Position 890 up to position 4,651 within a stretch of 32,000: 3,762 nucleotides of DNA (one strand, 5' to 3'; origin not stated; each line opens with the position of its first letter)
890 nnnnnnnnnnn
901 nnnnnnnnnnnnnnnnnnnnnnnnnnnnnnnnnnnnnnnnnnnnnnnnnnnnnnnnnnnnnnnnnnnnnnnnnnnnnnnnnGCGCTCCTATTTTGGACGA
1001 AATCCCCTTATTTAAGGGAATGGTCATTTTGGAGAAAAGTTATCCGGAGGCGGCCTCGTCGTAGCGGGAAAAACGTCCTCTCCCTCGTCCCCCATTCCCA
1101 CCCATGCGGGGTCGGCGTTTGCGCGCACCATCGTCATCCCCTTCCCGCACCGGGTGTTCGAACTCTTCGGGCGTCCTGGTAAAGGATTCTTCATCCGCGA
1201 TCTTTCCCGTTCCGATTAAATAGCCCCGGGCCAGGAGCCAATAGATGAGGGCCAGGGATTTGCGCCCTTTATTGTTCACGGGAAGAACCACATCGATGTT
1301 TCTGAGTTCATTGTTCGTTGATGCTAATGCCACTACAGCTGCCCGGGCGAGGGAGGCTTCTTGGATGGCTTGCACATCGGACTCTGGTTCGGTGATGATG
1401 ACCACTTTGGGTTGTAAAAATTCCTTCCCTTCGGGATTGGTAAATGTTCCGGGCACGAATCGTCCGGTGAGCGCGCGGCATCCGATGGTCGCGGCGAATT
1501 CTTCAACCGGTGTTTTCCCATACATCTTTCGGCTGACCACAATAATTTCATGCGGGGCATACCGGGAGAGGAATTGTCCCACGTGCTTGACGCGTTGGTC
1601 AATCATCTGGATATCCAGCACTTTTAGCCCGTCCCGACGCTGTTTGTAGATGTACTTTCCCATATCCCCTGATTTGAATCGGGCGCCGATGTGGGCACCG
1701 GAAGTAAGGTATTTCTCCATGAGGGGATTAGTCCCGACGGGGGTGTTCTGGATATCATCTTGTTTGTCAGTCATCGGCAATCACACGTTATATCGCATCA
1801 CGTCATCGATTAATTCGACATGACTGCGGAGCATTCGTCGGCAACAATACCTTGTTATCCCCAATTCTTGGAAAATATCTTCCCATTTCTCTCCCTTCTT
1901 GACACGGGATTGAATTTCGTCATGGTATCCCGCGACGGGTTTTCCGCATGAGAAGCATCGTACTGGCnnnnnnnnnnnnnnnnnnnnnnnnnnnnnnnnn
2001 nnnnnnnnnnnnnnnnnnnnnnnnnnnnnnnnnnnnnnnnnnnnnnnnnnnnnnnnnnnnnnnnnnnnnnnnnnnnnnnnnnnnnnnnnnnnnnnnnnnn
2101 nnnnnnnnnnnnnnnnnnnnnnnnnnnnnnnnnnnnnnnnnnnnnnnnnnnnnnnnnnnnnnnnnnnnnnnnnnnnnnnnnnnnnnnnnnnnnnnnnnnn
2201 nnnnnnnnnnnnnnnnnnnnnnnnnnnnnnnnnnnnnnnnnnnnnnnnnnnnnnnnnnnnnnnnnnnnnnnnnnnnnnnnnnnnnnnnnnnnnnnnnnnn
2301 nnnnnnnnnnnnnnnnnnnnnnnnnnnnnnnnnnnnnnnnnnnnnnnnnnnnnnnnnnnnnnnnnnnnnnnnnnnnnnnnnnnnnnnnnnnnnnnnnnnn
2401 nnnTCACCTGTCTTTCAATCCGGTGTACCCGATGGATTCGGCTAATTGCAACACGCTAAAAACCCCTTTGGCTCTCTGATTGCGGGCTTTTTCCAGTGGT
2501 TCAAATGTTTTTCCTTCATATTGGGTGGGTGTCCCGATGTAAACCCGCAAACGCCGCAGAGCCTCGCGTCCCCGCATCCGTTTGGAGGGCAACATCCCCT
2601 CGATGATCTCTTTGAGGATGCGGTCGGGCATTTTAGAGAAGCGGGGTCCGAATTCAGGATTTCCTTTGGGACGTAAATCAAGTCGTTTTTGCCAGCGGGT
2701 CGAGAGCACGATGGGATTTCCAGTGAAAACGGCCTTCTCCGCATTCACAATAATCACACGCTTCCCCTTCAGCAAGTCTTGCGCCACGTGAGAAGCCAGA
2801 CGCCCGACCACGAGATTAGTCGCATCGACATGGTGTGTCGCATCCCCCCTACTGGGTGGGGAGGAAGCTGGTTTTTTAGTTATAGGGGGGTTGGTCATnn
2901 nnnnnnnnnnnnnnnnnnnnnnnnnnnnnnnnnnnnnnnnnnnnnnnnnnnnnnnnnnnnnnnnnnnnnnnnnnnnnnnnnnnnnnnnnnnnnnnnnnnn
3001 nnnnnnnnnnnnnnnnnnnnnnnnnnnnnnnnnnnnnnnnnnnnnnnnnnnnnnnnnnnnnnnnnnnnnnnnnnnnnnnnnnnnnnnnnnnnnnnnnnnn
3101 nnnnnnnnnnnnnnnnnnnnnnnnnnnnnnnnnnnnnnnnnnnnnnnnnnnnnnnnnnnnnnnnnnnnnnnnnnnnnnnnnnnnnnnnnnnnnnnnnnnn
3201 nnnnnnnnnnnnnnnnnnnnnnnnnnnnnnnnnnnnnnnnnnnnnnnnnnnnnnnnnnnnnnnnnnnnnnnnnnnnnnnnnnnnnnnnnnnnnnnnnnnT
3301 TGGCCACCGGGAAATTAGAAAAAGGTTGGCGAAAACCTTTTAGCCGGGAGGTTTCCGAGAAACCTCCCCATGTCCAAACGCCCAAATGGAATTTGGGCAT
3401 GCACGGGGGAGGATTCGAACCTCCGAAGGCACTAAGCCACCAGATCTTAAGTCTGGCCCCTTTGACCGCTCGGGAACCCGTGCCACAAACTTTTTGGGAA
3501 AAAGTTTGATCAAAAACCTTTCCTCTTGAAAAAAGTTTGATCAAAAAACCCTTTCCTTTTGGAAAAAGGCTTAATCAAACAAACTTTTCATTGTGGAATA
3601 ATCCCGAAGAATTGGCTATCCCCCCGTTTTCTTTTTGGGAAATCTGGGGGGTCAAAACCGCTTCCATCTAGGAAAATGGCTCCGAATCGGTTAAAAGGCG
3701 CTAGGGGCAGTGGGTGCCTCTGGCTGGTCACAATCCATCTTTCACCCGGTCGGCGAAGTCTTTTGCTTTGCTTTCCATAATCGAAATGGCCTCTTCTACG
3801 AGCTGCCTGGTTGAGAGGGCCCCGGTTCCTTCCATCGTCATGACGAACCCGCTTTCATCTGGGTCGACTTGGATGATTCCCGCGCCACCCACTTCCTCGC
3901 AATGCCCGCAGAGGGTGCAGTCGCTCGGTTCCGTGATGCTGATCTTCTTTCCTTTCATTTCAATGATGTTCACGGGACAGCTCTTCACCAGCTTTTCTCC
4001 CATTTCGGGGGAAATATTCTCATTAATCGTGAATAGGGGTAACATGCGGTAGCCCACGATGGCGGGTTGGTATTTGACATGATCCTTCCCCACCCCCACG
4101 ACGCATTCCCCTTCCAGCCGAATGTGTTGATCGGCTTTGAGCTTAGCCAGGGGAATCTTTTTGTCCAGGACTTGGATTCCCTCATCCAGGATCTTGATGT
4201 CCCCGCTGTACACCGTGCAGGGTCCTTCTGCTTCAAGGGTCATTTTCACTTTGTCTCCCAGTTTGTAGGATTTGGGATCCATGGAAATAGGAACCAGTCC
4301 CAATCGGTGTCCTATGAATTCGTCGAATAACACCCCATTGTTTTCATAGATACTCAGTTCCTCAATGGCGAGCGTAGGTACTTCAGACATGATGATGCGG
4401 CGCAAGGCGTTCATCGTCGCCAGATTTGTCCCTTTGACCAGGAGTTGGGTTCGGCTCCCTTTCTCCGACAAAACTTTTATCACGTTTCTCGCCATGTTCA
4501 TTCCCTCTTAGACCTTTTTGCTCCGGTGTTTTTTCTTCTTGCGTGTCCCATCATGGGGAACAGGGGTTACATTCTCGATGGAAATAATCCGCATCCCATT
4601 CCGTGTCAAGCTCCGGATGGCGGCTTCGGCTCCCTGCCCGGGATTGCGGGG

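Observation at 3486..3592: Same composite element (A/T hairpin fused to three ~32-bp tandem units) at two loci 21 kb apart, plus a rearranged third copy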

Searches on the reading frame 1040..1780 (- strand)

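Call 10: search_protein_families(library=pfam, proteins=[window:1040-1780:-], max_evalue=0.01)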
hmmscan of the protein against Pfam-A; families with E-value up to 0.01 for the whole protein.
window:1040-1780:- (246 aa): 1 family
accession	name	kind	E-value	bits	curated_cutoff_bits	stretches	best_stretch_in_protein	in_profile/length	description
PF00318.25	Ribosomal_S2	-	1.3e-17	64.2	26.1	2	123-186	149-212/216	Ribosomal protein S2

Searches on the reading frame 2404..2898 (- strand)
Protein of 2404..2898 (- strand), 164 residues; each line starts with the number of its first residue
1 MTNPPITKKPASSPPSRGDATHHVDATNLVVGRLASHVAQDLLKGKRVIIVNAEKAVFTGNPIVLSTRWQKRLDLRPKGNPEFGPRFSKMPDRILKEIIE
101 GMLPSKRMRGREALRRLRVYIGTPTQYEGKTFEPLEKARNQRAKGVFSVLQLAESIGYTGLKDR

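Call 10: search_protein_families(library=pfam, proteins=[window:2404-2898:-], max_evalue=0.01)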
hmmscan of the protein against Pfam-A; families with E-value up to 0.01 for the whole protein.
window:2404-2898:- (164 aa): 1 family
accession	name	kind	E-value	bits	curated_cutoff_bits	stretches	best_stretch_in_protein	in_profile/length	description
PF00572.24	Ribosomal_L13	-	2.3e-20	73.3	23.8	1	21-124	3-117/119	Ribosomal protein L13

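Call 53: find_encoding_contigs(protein=window:2404-2898:-, flank=10000, max_places=3)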
Protein window:2404-2898:- (164 aa): 2 contigs read that carry it; 2 places shown.
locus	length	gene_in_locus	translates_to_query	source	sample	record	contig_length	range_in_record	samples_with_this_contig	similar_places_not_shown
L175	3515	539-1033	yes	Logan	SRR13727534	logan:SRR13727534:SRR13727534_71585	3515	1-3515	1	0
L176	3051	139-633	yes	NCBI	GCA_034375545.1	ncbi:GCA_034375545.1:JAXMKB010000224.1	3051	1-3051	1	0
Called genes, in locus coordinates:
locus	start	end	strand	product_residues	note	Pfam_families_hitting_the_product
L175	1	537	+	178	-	?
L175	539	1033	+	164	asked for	PF00572:Ribosomal_L13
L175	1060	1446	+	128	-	PF00380:Ribosomal_S9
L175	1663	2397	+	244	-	PF00318:Ribosomal_S2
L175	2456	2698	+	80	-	-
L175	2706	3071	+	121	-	-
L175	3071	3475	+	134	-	-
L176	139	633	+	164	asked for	PF00572:Ribosomal_L13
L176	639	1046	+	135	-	PF00380:Ribosomal_S9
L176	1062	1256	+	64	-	PF01194:RNA_pol_N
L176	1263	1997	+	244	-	PF00318:Ribosomal_S2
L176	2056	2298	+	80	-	-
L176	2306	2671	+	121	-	-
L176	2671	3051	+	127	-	?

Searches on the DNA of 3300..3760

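Call 80: search_rna_families(source=window, start=3300, end=3760, threshold=evalue, max_evalue=5)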
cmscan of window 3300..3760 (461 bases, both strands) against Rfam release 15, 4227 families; matches with E-value up to 5: 13.
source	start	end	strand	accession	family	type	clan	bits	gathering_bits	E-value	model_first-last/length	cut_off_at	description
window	3400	3483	-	RF00005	tRNA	Gene; tRNA;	CL00001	55.5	29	2.2e-11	1-71/71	no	tRNA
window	3399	3483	+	RF04354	Plastid-ycf2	Cis-reg;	-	21.2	65.7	0.067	1-75/75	no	Plastid-ycf2 5UTR RNA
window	3498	3591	-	RF04095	MIR9746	Gene; miRNA;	-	19.9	79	0.29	1-110/110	no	MIR9746 microRNA precursor family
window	3359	3498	-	RF02223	sX4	Gene; sRNA;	-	19.7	70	0.051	1-167/167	no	Proteobacterial sRNA sX4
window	3528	3606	-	RF00426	SCARNA15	Gene; snRNA; snoRNA; scaRNA;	CL00019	19.4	65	0.31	1-128/128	no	Small Cajal body specific RNA 15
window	3492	3590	-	RF00422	SCARNA24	Gene; snRNA; snoRNA; scaRNA;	CL00018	19.1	70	1.6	1-130/130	no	Small Cajal body specific RNA 24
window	3541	3640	-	RF02452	ncr1575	Gene; sRNA;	-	17.9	60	4.7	1-212/212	no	Bacillus sRNA ncr1575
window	3483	3571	-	RF02653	StyR-143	Gene; sRNA;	-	17.1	176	0.39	1-144/144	no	Salmonella enterica Typhi npcRNA 143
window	3529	3648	-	RF01769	greA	Cis-reg; leader;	-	16.9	60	1.3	1-124/124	no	Enterobacteria greA leader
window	3515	3582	+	RF03020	RT-17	Gene; sRNA;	-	16.2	40.4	2.1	1-95/95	no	RT-17 RNA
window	3404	3445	+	RF04351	Plastid-psbl-rps4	Cis-reg;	-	15.3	68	2.1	1-53/53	no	Plastid-psbl-rps4 3UTR RNA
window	3498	3600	+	RF02698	Avalong_thermometer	Cis-reg; thermoregulator;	-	14.8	154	4.4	1-131/131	no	Avalong 5' UTR thermometer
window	3716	3760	-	RF00295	snoTBR7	Gene; snRNA; snoRNA; CD-box;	-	14.6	45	2.1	27-75/75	5'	Small nucleolar RNA TBR7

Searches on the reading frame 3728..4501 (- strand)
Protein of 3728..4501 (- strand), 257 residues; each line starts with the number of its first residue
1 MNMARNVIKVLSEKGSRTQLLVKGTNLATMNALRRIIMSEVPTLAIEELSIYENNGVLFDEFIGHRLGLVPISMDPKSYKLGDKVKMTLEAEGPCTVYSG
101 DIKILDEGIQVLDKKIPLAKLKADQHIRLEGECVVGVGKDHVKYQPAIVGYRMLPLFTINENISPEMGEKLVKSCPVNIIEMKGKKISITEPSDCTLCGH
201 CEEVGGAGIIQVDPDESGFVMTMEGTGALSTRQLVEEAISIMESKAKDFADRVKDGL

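Call 10: search_protein_families(library=pfam, proteins=[window:3728-4501:-], max_evalue=0.01)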
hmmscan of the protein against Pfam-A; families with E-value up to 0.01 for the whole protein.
window:3728-4501:- (257 aa): 3 families
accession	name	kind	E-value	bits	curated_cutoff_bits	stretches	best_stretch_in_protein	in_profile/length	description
PF01000.31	RNA_pol_A_bac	-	2.6e-14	53.9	33.9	1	80-143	38-101/119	RNA polymerase Rpb3/RpoA insert domain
PF01193.29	RNA_pol_L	-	5.2e-14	52.2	24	1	20-245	2-73/74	RNA polymerase Rpb3/Rpb11 dimerisation domain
PF12838.12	Fer4_7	-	0.0012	19.7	27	1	172-204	9-47/52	4Fe-4S dicluster domain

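Call 14: find_encoding_contigs(protein=window:3728-4501:-, flank=10000, max_places=10)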
Protein window:3728-4501:- (257 aa): 1 contig read that carries it; 1 place shown.
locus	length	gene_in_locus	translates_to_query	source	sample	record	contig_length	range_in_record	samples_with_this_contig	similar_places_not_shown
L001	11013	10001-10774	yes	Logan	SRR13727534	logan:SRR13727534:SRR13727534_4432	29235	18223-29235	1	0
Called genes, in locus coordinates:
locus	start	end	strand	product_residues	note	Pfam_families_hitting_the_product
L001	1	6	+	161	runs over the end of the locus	PF16906:Ribosomal_L26, PF00467:KOW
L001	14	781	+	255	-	PF01479:S4 (weak), PF00900:Ribosomal_S4e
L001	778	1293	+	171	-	PF00281:Ribosomal_L5, PF00673:Ribosomal_L5_C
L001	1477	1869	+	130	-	PF00410:Ribosomal_S8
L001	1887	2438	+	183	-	PF00347:Ribosomal_L6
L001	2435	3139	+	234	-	PF01655:Ribosomal_L32e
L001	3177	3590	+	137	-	PF01280:Ribosomal_L19e, PF25476:Ribosomal_L19e_C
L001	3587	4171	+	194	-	PF17144:Ribosomal_L5e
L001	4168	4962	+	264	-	PF00333:Ribosomal_S5, PF03719:Ribosomal_S5_C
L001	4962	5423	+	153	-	PF00327:Ribosomal_L30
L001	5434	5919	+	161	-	PF00828:Ribosomal_L27A (weak)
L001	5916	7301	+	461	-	PF00344:SecY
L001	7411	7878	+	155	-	PF01956:EMC3_TMCO1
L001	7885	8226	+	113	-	PF01199:Ribosomal_L34e (weak)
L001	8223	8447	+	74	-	-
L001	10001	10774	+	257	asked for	PF01193:RNA_pol_L, PF01000:RNA_pol_A_bac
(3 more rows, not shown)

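Call 15: find_homologous_proteins(query=window:3728-4501:-, max_evalue=1e-20)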
Query window:3728-4501:- (257 aa): 715 proteins with E <= 1e-20 among 1495 candidates; the best 120 are listed.
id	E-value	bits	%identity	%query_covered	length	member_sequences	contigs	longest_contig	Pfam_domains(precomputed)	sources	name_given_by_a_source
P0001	9.8e-163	557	100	99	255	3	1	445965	PF01000.32,PF01193.30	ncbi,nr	ncbi:MAG: DNA-directed RNA polymerase subunit D [Candidatus Diapherotrites archaeon]|nr:DNA-directed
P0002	4.2e-116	405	69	99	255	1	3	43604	PF01000.32,PF01193.30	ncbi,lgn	-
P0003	1.5e-112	393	67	99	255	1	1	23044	PF01000.32,PF01193.30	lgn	-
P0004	1.5e-110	387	67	99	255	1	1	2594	PF01000.32,PF01193.30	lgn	-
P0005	1.1e-108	381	65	99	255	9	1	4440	PF01000.32,PF01193.30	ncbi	-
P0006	3.1e-108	379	64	99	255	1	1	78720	PF01000.32,PF01193.30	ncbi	ncbi:MAG: DNA-directed RNA polymerase subunit D [Candidatus Diapherotrites archaeon]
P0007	2.3e-107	376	64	99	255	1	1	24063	PF01000.32,PF01193.30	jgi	jgi:DNA-directed RNA polymerase subunit D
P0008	1.1e-106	374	63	99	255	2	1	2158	PF01000.32,PF01193.30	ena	-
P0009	2.0e-106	373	64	99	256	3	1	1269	PF01000.32,PF01193.30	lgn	-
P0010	4.7e-106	372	64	99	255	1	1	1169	PF01000.32,PF01193.30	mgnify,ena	mgnify:CR=1 FL=1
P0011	8.8e-106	371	63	99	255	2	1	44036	PF01000.32,PF01193.30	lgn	-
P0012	1.7e-104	367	63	99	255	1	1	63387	PF01000.32,PF01193.30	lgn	-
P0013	1.9e-104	367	63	99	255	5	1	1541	PF01000.32,PF01193.30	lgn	-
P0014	4.6e-104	365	63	99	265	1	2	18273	PF01000.32,PF01193.30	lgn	-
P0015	5.9e-104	365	63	99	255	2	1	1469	PF01000.32,PF01193.30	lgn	-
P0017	1.8e-103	363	62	99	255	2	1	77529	PF01000.32,PF01193.30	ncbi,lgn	-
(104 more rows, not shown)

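Call 18: find_encoding_contigs(protein=P0002, flank=10000, max_places=3)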
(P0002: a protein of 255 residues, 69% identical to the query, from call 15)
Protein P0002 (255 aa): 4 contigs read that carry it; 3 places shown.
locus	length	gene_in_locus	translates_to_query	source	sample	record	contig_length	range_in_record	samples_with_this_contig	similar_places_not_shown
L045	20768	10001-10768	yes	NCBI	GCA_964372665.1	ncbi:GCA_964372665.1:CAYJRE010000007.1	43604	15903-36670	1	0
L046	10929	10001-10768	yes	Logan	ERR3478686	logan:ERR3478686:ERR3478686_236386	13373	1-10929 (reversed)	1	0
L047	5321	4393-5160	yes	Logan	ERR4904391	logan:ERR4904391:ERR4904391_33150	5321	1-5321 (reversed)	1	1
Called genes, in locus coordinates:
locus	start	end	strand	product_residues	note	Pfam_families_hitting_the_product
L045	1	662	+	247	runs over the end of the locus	PF01479:S4 (weak), PF00900:Ribosomal_S4e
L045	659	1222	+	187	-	PF00281:Ribosomal_L5, PF00673:Ribosomal_L5_C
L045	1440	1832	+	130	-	PF00410:Ribosomal_S8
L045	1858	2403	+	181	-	PF00347:Ribosomal_L6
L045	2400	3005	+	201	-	PF01655:Ribosomal_L32e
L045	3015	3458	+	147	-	PF01280:Ribosomal_L19e, PF25476:Ribosomal_L19e_C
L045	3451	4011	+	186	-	PF17144:Ribosomal_L5e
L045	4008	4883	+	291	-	PF00333:Ribosomal_S5, PF03719:Ribosomal_S5_C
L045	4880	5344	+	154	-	PF00327:Ribosomal_L30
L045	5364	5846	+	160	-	PF00828:Ribosomal_L27A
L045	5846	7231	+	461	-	PF10559:Plug_translocon (weak), PF00344:SecY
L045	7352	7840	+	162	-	PF01956:EMC3_TMCO1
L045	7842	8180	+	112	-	PF01199:Ribosomal_L34e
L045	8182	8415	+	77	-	-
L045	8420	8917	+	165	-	PF00416:Ribosomal_S13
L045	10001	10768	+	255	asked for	PF01193:RNA_pol_L, PF01000:RNA_pol_A_bac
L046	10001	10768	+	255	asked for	PF01193:RNA_pol_L, PF01000:RNA_pol_A_bac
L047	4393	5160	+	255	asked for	PF01193:RNA_pol_L, PF01000:RNA_pol_A_bac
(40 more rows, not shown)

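Call 19: find_encoding_contigs(protein=P0006, flank=10000, max_places=2)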
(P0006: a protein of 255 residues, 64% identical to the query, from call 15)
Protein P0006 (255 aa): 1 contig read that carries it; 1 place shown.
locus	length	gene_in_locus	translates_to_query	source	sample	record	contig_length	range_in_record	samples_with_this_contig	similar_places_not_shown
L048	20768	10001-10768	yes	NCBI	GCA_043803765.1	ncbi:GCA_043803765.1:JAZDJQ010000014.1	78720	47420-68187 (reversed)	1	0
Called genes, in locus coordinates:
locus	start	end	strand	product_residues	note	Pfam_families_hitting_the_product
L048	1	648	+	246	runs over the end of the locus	PF00900:Ribosomal_S4e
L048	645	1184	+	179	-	PF00281:Ribosomal_L5, PF00673:Ribosomal_L5_C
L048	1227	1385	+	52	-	PF00253:Ribosomal_S14 (weak)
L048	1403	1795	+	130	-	PF00410:Ribosomal_S8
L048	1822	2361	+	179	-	PF00347:Ribosomal_L6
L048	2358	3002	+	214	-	PF01655:Ribosomal_L32e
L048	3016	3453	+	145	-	PF01280:Ribosomal_L19e, PF25476:Ribosomal_L19e_C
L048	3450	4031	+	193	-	PF17144:Ribosomal_L5e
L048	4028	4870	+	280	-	PF00333:Ribosomal_S5, PF03719:Ribosomal_S5_C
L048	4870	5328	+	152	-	PF00327:Ribosomal_L30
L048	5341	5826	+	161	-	PF00828:Ribosomal_L27A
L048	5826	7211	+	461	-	PF10559:Plug_translocon (faint), PF00344:SecY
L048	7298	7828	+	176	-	PF01956:EMC3_TMCO1, PF09973:DUF2208 (weak)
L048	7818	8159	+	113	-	PF01199:Ribosomal_L34e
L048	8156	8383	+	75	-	-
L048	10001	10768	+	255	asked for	PF01193:RNA_pol_L, PF01000:RNA_pol_A_bac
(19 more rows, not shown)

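Call 20: find_encoding_contigs(protein=P0017, flank=10000, max_places=2)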
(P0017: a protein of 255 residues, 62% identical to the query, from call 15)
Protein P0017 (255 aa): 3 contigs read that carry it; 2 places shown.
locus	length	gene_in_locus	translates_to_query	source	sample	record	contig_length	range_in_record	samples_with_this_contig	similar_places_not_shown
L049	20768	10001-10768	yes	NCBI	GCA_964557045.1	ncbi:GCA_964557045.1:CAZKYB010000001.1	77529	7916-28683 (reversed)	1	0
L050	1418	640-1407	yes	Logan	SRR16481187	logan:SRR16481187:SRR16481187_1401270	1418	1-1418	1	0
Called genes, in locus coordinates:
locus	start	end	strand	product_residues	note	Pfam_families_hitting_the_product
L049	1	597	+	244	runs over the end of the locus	PF00900:Ribosomal_S4e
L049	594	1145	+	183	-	PF00281:Ribosomal_L5, PF00673:Ribosomal_L5_C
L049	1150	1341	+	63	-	PF00253:Ribosomal_S14 (weak)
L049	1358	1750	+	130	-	PF00410:Ribosomal_S8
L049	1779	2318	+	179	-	PF00347:Ribosomal_L6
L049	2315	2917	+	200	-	PF01655:Ribosomal_L32e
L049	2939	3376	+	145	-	PF01280:Ribosomal_L19e, PF25476:Ribosomal_L19e_C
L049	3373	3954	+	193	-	PF17144:Ribosomal_L5e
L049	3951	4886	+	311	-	PF00333:Ribosomal_S5, PF03719:Ribosomal_S5_C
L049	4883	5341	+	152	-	PF00327:Ribosomal_L30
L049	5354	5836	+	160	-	PF00828:Ribosomal_L27A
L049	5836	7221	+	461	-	PF10559:Plug_translocon (weak), PF00344:SecY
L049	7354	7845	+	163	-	PF01956:EMC3_TMCO1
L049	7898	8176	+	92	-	PF01199:Ribosomal_L34e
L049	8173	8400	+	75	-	-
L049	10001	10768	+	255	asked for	PF01193:RNA_pol_L, PF01000:RNA_pol_A_bac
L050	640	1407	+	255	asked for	PF01193:RNA_pol_L, PF01000:RNA_pol_A_bac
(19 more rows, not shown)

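Call 63: find_encoding_contigs(protein=P0001, flank=10000, max_places=3)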
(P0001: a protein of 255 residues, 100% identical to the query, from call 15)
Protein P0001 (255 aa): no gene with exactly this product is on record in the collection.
